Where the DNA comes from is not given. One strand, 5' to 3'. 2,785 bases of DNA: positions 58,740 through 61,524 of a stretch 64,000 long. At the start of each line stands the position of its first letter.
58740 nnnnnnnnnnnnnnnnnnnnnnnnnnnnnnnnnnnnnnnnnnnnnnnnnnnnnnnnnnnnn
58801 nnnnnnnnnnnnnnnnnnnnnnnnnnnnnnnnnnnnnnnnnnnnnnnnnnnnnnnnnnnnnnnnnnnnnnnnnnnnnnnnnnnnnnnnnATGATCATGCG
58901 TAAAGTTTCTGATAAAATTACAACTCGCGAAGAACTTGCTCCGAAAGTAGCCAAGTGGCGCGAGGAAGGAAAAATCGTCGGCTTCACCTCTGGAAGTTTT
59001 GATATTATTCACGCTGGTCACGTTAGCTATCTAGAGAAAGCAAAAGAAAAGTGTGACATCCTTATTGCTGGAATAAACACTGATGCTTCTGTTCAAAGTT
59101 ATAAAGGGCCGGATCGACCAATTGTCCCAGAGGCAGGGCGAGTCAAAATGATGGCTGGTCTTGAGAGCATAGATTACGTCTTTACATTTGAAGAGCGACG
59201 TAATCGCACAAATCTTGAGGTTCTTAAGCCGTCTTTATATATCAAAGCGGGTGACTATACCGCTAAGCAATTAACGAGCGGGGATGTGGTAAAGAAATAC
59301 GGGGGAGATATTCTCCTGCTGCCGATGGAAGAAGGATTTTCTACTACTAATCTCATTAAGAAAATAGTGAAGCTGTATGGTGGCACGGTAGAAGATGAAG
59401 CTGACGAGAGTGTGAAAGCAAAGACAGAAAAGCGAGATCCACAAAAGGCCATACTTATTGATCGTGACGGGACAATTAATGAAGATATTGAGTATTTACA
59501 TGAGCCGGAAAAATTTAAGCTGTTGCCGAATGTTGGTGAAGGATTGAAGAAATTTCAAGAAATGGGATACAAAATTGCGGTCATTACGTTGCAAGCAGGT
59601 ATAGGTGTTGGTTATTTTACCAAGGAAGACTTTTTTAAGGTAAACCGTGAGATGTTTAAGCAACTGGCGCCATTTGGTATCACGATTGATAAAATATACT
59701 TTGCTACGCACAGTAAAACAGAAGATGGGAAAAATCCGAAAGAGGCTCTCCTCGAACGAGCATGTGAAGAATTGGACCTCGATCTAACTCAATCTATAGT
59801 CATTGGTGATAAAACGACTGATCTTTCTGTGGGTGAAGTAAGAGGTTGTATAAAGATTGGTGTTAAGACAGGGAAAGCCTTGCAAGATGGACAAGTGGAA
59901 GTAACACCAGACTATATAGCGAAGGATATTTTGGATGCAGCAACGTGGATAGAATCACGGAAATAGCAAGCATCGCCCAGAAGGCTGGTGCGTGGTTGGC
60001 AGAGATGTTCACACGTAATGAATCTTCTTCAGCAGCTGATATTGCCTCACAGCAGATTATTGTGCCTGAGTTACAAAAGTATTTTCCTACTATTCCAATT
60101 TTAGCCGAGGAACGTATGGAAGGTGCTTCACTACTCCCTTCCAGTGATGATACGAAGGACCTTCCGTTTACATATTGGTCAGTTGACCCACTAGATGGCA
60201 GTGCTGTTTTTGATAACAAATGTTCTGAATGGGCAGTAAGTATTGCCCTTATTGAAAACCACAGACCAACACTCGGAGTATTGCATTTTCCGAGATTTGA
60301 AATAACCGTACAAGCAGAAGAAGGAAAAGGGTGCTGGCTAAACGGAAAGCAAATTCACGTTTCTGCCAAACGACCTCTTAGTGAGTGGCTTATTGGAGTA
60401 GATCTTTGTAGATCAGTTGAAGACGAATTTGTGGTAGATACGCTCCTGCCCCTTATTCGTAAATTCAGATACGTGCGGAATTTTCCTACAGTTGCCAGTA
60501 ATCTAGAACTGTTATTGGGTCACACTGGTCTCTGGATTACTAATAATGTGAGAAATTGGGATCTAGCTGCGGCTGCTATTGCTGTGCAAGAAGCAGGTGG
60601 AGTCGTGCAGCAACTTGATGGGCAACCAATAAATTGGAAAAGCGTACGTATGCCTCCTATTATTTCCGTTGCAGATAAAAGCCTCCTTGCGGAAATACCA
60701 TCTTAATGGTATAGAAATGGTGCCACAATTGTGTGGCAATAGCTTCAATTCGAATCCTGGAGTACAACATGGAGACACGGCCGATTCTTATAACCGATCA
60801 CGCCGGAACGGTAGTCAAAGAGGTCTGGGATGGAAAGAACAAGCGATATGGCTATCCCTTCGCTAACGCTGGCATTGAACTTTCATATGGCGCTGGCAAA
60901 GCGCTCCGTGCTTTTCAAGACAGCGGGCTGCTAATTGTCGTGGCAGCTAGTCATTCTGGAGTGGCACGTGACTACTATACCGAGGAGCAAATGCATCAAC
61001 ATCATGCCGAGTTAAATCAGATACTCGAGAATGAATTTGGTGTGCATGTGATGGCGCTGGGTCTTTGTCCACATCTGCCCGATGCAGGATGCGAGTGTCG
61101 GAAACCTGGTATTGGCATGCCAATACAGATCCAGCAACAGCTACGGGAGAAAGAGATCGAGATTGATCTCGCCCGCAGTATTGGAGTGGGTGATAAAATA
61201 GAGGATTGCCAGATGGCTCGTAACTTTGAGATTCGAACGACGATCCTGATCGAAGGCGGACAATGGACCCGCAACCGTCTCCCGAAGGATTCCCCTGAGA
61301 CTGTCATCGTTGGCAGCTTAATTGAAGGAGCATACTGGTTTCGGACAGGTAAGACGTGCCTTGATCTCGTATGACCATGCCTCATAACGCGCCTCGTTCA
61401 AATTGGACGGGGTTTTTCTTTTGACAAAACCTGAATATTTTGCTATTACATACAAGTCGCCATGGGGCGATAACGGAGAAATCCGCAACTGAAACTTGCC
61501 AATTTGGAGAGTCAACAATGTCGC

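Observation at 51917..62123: Transketolase/transaldolase placed directly upstream of an ADP-heptose pathway built from unusual fusions plus redundant GmhB-like phosphatases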

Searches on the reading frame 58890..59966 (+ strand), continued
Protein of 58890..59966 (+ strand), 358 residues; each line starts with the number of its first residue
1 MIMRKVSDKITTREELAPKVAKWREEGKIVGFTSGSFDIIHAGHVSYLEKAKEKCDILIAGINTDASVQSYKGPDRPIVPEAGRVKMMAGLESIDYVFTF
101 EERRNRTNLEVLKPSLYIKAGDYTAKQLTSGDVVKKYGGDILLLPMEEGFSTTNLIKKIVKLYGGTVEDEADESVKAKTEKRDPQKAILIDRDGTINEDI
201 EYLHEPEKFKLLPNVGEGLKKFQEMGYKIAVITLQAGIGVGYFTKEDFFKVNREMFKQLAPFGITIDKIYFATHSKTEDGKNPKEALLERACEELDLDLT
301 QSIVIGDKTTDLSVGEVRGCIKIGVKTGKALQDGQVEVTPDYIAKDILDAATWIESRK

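Call 43: find_encoding_contigs(protein=P0140, flank=10000, max_places=1)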
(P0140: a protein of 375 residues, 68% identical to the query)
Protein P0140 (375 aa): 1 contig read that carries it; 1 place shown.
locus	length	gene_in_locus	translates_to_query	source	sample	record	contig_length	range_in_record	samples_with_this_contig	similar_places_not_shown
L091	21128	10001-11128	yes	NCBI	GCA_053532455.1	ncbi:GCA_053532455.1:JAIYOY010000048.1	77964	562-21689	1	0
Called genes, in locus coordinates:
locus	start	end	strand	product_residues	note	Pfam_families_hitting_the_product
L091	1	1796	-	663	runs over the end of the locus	PF13231:PMT_2 (weak)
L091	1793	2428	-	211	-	-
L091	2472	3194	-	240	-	PF00535:Glycos_transf_2, PF10111:Glyco_tranf_2_2 (weak), PF13641:Glyco_tranf_2_3 (weak)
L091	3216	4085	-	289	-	PF02353:CMAS (weak), PF05219:DREV, PF13489:Methyltransf_23, PF07021:MetW (weak), PF13847:Methyltransf_31, PF08241:Methyltransf_11, PF08242:Methyltransf_12, PF13649:Methyltransf_25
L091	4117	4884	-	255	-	PF00483:NTP_transferase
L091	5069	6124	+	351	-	PF01075:Glyco_transf_9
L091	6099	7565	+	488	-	PF02350:Epimerase_2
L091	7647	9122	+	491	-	PF00294:PfkB, PF08543:Phos_pyr_kin (weak), PF13580:SIS_2, PF01380:SIS (weak)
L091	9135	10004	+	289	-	-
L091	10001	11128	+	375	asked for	PF00702:Hydrolase (faint), PF01467:CTP_transf_like, PF13242:Hydrolase_like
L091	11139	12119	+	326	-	PF00294:PfkB, PF08543:Phos_pyr_kin (weak)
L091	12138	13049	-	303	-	PF01073:3Beta_HSD, PF01370:Epimerase, PF04321:RmlD_sub_bind, PF16363:GDP_Man_Dehyd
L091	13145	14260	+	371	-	PF01075:Glyco_transf_9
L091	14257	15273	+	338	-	PF00534:Glycos_transf_1, PF13692:Glyco_trans_1_4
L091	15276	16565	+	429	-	PF01210:NAD_Gly3P_dh_N (faint), PF03446:NAD_binding_2, PF03721:UDPG_MGDP_dh_N, PF00984:UDPG_MGDP_dh, PF03720:UDPG_MGDP_dh_C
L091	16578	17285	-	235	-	PF00535:Glycos_transf_2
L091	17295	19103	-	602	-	PF02366:PMT, PF13231:PMT_2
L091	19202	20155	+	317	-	PF01073:3Beta_HSD, PF01370:Epimerase, PF02719:Polysacc_synt_2 (weak), PF04321:RmlD_sub_bind, PF07993:NAD_binding_4 (faint), PF13460:NAD_binding_10, PF16363:GDP_Man_Dehyd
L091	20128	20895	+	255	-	PF00535:Glycos_transf_2, PF13641:Glyco_tranf_2_3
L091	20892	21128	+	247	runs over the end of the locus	PF02353:CMAS (weak), PF01209:Ubie_methyltran, PF13489:Methyltransf_23, PF07021:MetW (weak), PF13847:Methyltransf_31, PF08241:Methyltransf_11, PF08242:Methyltransf_12, PF13649:Methyltransf_25, +1 more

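Call 44: find_encoding_contigs(protein=P0132, flank=10000, max_places=1)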
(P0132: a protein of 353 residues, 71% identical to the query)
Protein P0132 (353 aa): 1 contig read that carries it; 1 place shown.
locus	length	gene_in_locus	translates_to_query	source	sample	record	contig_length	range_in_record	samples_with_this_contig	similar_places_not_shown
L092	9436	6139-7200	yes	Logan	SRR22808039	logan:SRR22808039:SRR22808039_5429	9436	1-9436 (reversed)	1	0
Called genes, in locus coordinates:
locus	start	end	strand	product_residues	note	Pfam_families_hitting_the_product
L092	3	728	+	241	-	?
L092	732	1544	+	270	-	PF00456:Transketolase_N, PF13292:DXP_synthase_N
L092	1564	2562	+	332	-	PF02779:Transket_pyr, PF02780:Transketolase_C, PF22613:Transketolase_C_1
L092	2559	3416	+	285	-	PF00923:TAL_FSA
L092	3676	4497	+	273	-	PF01073:3Beta_HSD (faint), PF01370:Epimerase, PF04321:RmlD_sub_bind, PF02719:Polysacc_synt_2 (weak), PF16363:GDP_Man_Dehyd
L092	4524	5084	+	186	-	PF13580:SIS_2, PF01380:SIS (weak)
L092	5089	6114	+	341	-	PF00294:PfkB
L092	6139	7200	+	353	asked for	PF01467:CTP_transf_like, PF00702:Hydrolase (weak), PF13419:HAD_2 (faint), PF13242:Hydrolase_like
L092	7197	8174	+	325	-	PF01073:3Beta_HSD, PF01370:Epimerase, PF02719:Polysacc_synt_2 (faint), PF04321:RmlD_sub_bind, PF16363:GDP_Man_Dehyd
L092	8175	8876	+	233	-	PF06790:UPF0259, PF25231:DUF7847, PF06161:DUF975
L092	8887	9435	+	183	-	?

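Call 66: search_protein_families(library=pfam, proteins=[L004:4411-5598:-, L004:5595-6584:-, L004:6572-8311:-, L004:8479-10005:+, L004:9998-11026:+, L004:11023-11949:+, L004:11946-12914:+, L004:12909-14159:-, L004:14138-15313:-, L004:15432-16334:+], max_evalue=0.001)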
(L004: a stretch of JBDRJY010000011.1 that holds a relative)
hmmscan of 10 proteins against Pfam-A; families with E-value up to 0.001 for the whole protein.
L004:4411-5598:- (395 aa): 1 family
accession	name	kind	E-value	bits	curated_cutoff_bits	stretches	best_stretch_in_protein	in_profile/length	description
PF01075.23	Glyco_transf_9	-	1.3e-37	129.9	22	1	113-355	4-238/247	Glycosyltransferase family 9 (heptosyltransferase)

L004:5595-6584:- (329 aa): 3 families
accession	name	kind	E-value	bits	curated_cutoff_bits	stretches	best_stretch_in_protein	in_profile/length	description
PF04055.27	Radical_SAM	-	1.4e-21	77.8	29.5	1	32-169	2-155/166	Radical SAM superfamily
PF11946.13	DUF3463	-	2.8e-07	30.9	31.3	1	203-316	14-124/134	Domain of unknown function (DUF3463)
PF13353.11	Fer4_12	-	6e-06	27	22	1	35-114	13-98/137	4Fe-4S single cluster domain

L004:6572-8311:- (579 aa): 1 family
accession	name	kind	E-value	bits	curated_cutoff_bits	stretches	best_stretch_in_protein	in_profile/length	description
PF13231.12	PMT_2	-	6.7e-07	30.1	26.1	1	124-248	25-145/160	Dolichyl-phosphate-mannose-protein mannosyltransferase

L004:8479-10005:+ (508 aa): 5 families
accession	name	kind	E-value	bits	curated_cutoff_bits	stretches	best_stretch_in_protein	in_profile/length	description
PF00294.29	PfkB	-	1.8e-30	106.7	25.8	1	13-305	2-294/302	pfkB family carbohydrate kinase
PF13580.11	SIS_2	-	9.9e-29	100.6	27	1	324-461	1-138/138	SIS domain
PF01380.27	SIS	-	1.5e-09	38.2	25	1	408-482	35-109/131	SIS domain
PF08543.17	Phos_pyr_kin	-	7e-05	22.8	27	1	190-294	115-225/246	Phosphomethylpyrimidine kinase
PF25270.1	Khk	-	0.00017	21.3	35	0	198-318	244-362/365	Prokaryotic ketohexokinase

L004:9998-11026:+ (342 aa): 6 families
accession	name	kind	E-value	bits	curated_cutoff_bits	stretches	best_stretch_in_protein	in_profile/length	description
PF01467.32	CTP_transf_like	-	5e-15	56.3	21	1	27-117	2-90/133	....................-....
PF13242.12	Hydrolase_like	-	5e-15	55.6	22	1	268-334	2-75/75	HAD-hyrolase-like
PF13419.12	HAD_2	-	2.2e-13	51.2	23.8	1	264-313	129-178/178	Haloacid dehalogenase-like hydrolase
PF08645.17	PNK3P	-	3.6e-11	43.5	22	1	190-326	22-144/161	Polynucleotide kinase 3 phosphatase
PF00702.32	Hydrolase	-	2.2e-07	31.9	26.4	1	176-307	84-191/191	haloacid dehalogenase-like hydrolase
PF13344.12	Hydrolase_6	-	8.2e-05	23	27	1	174-224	1-42/101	Haloacid dehalogenase-like hydrolase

L004:11023-11949:+ (308 aa): 1 family
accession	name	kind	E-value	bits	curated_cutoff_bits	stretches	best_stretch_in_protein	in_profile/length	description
PF01916.23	DS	-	7.7e-05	22.6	27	0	47-115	13-82/288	Deoxyhypusine synthase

L004:11946-12914:+ (322 aa): 2 families
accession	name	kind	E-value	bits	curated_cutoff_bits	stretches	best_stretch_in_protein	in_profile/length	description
PF00294.29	PfkB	-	1.4e-46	159.7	25.8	1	13-310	2-297/302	pfkB family carbohydrate kinase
PF08543.17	Phos_pyr_kin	-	1.4e-05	25.1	27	1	191-305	115-234/246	Phosphomethylpyrimidine kinase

L004:12909-14159:- (416 aa): 1 family
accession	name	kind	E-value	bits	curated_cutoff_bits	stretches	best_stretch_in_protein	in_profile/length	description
PF04101.22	Glyco_tran_28_C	-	0.00023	21.7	22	1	313-383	71-141/166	Glycosyltransferase family 28 C-terminal domain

L004:14138-15313:- (391 aa): 0 families

L004:15432-16334:+ (300 aa): 5 families
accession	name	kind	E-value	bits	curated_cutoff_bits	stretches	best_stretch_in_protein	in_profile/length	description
PF13641.12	Glyco_tranf_2_3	-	5.5e-19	69.5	27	1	5-220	1-226/230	Glycosyltransferase like family 2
PF00535.33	Glycos_transf_2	-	3.3e-18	66.6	23.3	1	8-171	1-164/168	Glycosyl transferase family 2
PF13506.12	Glyco_transf_21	-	4.3e-08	33.3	21.7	1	72-201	18-150/174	Glycosyl transferase family 21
PF13632.12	Glyco_trans_2_3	-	5.4e-08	33.3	27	1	88-251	2-171/198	Glycosyl transferase family group 2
PF10111.15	Glyco_tranf_2_2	-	0.00091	19.2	27.3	0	18-111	10-108/276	Glycosyltransferase like family 2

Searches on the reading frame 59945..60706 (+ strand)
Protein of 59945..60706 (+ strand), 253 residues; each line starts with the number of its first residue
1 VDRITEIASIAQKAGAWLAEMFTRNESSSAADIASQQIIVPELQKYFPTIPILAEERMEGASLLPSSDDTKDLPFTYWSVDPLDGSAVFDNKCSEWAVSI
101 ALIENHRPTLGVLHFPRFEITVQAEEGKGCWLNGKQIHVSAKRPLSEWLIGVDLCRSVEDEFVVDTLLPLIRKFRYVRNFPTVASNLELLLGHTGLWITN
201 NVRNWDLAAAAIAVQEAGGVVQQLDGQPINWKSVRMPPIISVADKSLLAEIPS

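Call 3: search_protein_families(library=pfam, proteins=[window:59945-60706:+], max_evalue=0.01)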
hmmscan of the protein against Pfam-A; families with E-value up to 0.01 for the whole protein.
window:59945-60706:+ (253 aa): 1 family
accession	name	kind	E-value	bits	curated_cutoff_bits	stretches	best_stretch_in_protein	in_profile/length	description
PF00459.30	Inositol_P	-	3.3e-34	119.1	27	1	26-232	40-246/271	Inositol monophosphatase family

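Call 4: search_protein_families(library=ncbifam, proteins=[window:59945-60706:+], max_evalue=0.01)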
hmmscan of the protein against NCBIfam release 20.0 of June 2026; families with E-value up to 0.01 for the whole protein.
window:59945-60706:+ (253 aa): 7 families
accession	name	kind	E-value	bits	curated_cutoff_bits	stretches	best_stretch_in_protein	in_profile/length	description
TIGR01331.1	bisphos_cysQ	equivalog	1.2e-27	97.2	228.8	1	9-232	7-235/250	3'(2'),5'-bisphosphate nucleotidase CysQ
TIGR02067.1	his_9_HisN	equivalog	2.6e-22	79.5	275.15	1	27-233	35-232/252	histidinol-phosphatase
NF009321.0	PRK12676.1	equivalog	1.2e-19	70.4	264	1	25-245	41-252/264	bifunctional fructose-bisphosphatase/inositol-phosphate phosphatase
NF008182.0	PRK10931.1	equivalog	1.5e-19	70.1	379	1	27-231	36-230/246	3'(2'),5'-bisphosphate nucleotidase CysQ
TIGR01330.1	bisphos_HAL2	equivalog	1.2e-11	44.1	267.05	1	77-126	136-184/359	3'(2'),5'-bisphosphate nucleotidase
NF008027.1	PRK10757.1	equivalog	4.5e-11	42.2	332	1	25-227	37-233/267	inositol-1-monophosphatase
NF010678.0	PRK14076.1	equivalog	2.5e-06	26.7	493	1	121-232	145-259/570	bifunctional NADP phosphatase/NAD kinase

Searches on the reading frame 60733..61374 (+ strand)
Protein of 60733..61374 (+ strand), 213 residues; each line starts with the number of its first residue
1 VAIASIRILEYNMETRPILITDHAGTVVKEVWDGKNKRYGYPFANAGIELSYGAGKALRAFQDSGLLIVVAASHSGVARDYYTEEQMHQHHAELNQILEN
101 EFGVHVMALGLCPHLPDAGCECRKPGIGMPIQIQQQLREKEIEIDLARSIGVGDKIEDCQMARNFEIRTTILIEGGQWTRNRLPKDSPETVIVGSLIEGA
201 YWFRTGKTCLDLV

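Call 3: search_protein_families(library=pfam, proteins=[window:60733-61374:+], max_evalue=0.01)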
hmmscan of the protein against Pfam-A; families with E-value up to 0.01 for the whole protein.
window:60733-61374:+ (213 aa): 2 families
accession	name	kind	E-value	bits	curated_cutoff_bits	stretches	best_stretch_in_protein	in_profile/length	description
PF08645.17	PNK3P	-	0.00012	22.3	22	1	56-155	36-126/161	Polynucleotide kinase 3 phosphatase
PF13242.12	Hydrolase_like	-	0.00025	21.3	22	1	122-193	2-69/75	HAD-hyrolase-like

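Call 4: search_protein_families(library=ncbifam, proteins=[window:60733-61374:+], max_evalue=0.01)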
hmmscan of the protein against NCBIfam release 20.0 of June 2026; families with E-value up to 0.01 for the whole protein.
window:60733-61374:+ (213 aa): 8 families
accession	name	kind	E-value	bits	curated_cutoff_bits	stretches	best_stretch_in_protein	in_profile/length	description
NF006506.0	PRK08942.1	equivalog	3e-29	101.8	178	1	53-201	33-175/182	D-glycero-beta-D-manno-heptose 1,7-bisphosphate 7-phosphatase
TIGR01656.1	Histidinol-ppas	subfamily_domain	1.2e-20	73.9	84.15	1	19-172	3-145/149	histidinol-phosphate phosphatase domain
TIGR00213.1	GmhB_yaeD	subfamily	8.6e-18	64.6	149.6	1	38-177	15-154/176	D-glycero-beta-D-manno-heptose 1,7-bisphosphate 7-phosphatase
NF050049.1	HBPPhtaseGmhB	domain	2e-17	63.5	250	1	56-175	35-146/171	D-glycero-alpha-D-manno-heptose-1,7-bisphosphate 7-phosphatase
NF003937.0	PRK05446.1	equivalog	1.9e-15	56.7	443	1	16-172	3-148/355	bifunctional histidinol-phosphatase/imidazoleglycerol-phosphate dehydratase HisB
TIGR01662.1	HAD-SF-IIIA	subfamily_domain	1.5e-14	54.3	44.6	1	44-169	20-135/141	HAD-IIIA family hydrolase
TIGR01261.1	hisB_Nterm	equivalog_domain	3.2e-14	52.7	140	1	49-169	29-143/161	histidinol-phosphatase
NF005264.0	PRK06769.1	equivalog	2.6e-08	33.8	217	1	101-176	72-139/175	HAD-IIIA family hydrolase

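Call 32: find_homologous_proteins(query=window:60769-61374:+, max_evalue=0.00001)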
Query window:60769-61374:+ (201 aa): 4 proteins with E <= 0.00001 among 83 candidates.
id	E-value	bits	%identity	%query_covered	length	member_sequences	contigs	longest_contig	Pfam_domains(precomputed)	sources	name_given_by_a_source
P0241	1.7e-133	460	100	100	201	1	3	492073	-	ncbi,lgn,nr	ncbi:MAG: HAD-IIIA family hydrolase [Candidatus Andersenbacteria bacterium]|nr:HAD-IIIA family hydro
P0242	8.5e-20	89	39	80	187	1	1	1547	PF13419.13,PF00702.33,PF08645.18,PF13242.13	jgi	jgi:D-glycero-D-manno-heptose 1,7-bisphosphate phosphatase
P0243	1.7e-19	88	36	84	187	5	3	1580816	PF13419.13,PF00702.33,PF08645.18,PF13242.13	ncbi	ncbi:MAG: D-glycero-alpha-D-manno-heptose-1,7-bisphosphate 7-phosphatase [Pyrinomonadaceae bacterium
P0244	1.1e-16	79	35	76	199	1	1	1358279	PF13419.13,PF00702.33,PF08645.18,PF13242.13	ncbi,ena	-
